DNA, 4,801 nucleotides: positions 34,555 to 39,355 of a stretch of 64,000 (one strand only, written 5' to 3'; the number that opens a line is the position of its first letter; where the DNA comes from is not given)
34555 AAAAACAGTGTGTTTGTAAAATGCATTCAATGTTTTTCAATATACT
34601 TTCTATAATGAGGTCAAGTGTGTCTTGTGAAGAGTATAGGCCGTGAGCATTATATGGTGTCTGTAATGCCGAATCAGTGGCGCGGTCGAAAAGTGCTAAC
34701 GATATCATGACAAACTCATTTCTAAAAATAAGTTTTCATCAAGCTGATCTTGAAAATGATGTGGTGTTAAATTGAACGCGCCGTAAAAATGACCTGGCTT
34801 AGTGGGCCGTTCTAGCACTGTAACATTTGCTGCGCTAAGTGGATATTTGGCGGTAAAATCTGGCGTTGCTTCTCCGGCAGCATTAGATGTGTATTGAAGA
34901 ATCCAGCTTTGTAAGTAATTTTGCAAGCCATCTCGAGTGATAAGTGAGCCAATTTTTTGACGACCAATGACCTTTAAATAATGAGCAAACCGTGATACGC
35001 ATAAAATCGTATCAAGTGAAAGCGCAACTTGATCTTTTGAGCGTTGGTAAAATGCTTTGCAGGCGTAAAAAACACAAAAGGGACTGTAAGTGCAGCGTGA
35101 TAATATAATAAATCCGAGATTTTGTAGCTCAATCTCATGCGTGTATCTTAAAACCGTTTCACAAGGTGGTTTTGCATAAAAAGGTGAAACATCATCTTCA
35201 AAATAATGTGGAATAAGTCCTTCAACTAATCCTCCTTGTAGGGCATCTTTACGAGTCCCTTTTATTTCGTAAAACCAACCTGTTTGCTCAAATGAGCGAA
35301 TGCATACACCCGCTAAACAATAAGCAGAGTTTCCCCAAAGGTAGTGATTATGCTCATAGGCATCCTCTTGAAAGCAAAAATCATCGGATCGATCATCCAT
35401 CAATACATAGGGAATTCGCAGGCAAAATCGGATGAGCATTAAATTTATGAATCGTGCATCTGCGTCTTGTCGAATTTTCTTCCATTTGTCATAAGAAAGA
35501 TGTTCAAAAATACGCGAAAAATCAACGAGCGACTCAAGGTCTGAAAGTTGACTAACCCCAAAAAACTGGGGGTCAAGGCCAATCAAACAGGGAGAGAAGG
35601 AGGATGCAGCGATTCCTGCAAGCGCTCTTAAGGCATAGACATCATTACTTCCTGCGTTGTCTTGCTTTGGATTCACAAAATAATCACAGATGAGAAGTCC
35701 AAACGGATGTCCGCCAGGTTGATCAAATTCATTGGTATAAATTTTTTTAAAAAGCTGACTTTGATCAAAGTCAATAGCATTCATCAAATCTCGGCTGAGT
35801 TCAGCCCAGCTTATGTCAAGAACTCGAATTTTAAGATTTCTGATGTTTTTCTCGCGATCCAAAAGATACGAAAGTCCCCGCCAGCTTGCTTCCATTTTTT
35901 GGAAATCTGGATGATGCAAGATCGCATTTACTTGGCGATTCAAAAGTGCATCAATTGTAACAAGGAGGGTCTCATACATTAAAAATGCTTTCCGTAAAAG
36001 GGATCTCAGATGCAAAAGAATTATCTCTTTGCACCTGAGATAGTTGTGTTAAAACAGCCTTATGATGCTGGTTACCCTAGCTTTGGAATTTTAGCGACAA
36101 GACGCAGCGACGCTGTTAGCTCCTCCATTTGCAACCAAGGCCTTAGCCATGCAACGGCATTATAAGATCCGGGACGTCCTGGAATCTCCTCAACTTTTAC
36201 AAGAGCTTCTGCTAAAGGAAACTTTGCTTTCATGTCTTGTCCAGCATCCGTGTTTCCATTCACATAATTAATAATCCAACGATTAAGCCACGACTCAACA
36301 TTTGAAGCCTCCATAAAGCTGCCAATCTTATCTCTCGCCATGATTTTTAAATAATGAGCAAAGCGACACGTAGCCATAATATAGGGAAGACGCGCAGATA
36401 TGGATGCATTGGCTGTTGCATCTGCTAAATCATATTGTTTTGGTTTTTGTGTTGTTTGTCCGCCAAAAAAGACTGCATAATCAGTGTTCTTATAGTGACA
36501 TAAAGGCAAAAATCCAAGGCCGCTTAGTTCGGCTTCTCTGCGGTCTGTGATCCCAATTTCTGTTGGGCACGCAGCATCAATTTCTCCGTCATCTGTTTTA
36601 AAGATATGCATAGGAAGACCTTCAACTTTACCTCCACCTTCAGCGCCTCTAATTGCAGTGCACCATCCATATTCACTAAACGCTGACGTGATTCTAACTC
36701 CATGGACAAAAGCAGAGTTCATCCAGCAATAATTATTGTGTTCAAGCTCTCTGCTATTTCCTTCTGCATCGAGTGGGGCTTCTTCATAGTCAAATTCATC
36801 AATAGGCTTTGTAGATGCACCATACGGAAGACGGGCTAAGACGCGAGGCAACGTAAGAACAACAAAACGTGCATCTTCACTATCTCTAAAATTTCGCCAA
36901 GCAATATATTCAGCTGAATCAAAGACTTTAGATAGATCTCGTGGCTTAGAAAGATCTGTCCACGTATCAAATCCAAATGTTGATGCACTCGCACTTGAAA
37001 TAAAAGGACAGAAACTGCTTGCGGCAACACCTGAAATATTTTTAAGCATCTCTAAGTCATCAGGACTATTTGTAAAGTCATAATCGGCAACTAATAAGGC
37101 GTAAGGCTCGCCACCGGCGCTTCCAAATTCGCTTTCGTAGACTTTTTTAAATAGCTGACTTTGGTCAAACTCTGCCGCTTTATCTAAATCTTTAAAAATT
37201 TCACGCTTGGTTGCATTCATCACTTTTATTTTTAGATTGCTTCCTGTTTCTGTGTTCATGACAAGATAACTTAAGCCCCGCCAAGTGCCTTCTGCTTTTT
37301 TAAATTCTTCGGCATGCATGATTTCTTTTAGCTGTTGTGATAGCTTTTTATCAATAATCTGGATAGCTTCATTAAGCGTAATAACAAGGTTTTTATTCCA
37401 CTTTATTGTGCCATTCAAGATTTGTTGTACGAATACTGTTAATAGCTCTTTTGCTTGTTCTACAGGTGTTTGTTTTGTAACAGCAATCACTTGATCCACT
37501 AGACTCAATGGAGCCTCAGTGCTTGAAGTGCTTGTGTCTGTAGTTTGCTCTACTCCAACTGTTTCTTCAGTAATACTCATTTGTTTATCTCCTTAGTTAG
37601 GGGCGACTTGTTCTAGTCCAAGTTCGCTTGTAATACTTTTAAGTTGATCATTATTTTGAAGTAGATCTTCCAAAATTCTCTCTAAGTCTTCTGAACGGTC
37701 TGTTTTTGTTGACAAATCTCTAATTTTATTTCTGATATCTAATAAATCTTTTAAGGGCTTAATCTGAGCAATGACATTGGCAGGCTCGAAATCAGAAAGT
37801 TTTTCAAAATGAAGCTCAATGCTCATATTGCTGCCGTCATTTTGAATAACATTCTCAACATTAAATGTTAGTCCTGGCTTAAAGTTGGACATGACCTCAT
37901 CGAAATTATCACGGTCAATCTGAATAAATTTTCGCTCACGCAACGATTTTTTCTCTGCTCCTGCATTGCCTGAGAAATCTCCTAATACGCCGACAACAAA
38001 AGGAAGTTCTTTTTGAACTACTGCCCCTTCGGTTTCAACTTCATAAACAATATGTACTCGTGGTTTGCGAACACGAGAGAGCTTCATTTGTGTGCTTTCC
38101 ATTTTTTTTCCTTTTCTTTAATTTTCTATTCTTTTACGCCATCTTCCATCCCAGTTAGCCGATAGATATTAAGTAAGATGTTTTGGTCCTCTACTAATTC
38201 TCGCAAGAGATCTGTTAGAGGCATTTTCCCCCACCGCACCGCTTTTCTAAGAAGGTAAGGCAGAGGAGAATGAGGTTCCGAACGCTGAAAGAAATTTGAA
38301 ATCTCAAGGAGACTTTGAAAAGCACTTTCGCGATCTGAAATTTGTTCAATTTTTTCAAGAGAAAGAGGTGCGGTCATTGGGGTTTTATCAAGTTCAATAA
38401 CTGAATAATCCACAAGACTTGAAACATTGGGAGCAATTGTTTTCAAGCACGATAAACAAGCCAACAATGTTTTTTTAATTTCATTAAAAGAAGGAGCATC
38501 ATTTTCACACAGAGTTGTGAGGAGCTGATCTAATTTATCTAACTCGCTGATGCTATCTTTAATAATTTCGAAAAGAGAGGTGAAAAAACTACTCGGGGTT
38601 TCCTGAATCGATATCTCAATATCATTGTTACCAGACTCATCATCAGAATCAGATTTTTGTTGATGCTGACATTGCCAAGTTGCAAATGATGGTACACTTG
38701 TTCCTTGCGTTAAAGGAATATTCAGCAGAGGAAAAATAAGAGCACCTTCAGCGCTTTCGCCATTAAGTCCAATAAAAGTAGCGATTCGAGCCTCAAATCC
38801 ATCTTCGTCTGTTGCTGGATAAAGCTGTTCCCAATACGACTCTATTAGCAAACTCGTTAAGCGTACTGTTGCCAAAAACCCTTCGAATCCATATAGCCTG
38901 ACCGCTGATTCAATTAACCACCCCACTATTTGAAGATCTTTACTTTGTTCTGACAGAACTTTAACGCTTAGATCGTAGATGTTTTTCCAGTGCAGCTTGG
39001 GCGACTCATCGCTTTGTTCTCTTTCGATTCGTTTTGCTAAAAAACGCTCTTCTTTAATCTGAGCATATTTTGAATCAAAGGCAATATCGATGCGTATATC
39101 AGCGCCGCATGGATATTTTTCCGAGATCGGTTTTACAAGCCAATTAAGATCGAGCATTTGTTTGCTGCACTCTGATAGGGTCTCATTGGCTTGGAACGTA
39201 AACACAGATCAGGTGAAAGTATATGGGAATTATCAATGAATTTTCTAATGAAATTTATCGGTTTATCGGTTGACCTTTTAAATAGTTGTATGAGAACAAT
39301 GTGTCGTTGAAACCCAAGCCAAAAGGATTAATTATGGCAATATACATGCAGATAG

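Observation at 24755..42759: Compact T6SS with duplicated sheath gene, and no ClpV, kinase/phosphatase or TagF in the window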

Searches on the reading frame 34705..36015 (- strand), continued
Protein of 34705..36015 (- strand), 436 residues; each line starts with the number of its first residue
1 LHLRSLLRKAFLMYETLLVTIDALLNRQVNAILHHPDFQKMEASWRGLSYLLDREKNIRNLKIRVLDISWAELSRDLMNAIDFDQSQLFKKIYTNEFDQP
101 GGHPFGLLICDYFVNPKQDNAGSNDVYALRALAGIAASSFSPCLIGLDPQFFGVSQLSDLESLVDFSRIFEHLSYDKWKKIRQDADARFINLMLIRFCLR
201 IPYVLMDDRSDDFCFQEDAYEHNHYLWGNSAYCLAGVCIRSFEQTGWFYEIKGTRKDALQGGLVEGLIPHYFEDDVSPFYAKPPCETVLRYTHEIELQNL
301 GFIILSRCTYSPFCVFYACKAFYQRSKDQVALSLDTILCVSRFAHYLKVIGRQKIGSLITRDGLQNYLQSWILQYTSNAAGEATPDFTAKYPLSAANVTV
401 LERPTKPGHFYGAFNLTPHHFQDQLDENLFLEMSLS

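Call 42: search_solved_structures(query=window:34705-36015:-, max_evalue=0.00001, show_alignments=1)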
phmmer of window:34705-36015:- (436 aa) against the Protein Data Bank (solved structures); distinct sequences matched with E-value up to 0.00001: 8.
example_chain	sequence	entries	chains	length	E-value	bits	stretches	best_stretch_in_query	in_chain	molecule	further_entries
9n4v_A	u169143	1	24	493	2.9e-77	263.6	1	14-429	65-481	DUF877 family protein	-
5n8n_B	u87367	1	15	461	1.4e-75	258.1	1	10-429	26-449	EvpB family type VI secretion protein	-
5myu_A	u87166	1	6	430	7.1e-62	212.9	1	15-420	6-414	Type VI secretion system protein ImpC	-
3j9g_B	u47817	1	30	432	7.2e-62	212.9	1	15-420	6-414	VipB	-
5mxn_A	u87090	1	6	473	8.2e-62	212.7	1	14-420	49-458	Type VI secretion protein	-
5ojq_A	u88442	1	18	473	8.2e-62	212.7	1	14-420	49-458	Type VI secretion protein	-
5urw_1B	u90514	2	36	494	1.6e-58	201.9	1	13-420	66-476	TssC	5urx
3j9o_B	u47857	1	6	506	7.4e-53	183.2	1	16-422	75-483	Intracellular growth locus protein B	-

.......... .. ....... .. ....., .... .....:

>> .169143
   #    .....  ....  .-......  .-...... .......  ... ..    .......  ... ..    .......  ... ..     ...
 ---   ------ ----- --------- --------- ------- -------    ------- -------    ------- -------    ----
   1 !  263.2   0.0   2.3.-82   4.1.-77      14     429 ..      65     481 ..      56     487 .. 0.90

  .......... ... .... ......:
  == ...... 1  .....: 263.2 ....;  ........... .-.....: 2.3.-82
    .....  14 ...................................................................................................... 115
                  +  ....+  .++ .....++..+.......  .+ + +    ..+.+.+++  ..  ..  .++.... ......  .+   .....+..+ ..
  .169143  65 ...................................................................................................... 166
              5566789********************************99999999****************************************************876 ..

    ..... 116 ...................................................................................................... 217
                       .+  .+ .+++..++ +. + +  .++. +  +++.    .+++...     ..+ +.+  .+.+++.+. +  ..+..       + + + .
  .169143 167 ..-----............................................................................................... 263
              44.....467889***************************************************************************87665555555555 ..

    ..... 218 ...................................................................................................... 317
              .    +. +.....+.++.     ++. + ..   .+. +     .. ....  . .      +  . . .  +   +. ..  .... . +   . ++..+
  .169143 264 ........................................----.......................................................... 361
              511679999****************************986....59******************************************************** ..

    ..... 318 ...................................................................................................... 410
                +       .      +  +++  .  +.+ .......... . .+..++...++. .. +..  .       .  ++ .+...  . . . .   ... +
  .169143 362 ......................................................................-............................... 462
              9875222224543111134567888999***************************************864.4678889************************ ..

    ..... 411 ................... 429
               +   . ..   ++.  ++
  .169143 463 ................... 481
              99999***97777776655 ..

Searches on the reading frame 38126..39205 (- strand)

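Call 4: search_protein_families(library=pfam, proteins=[window:38126-39205:-], max_evalue=0.01)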
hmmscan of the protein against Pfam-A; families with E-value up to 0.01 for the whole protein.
window:38126-39205:- (359 aa): 1 family
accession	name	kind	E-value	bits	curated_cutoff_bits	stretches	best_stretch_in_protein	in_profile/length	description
PF06812.17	ImpA_N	-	3.2e-30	105.1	26.9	1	25-148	2-118/119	ImpA, N-terminal, type VI secretion system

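Call 6: search_protein_families(library=ncbifam, proteins=[window:38126-39205:-], max_evalue=0.01)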
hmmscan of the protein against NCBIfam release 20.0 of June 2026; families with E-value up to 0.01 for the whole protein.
window:38126-39205:- (359 aa): 2 families
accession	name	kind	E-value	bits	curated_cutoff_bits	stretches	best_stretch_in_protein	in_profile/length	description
TIGR03363.1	VI_chp_8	equivalog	1.5e-66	225.5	160.85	1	19-352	2-353/353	type VI secretion system protein TssA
TIGR03362.1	VI_chp_7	equivalog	1.1e-18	67.6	230.1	1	23-132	5-104/476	type VI secretion system protein TssA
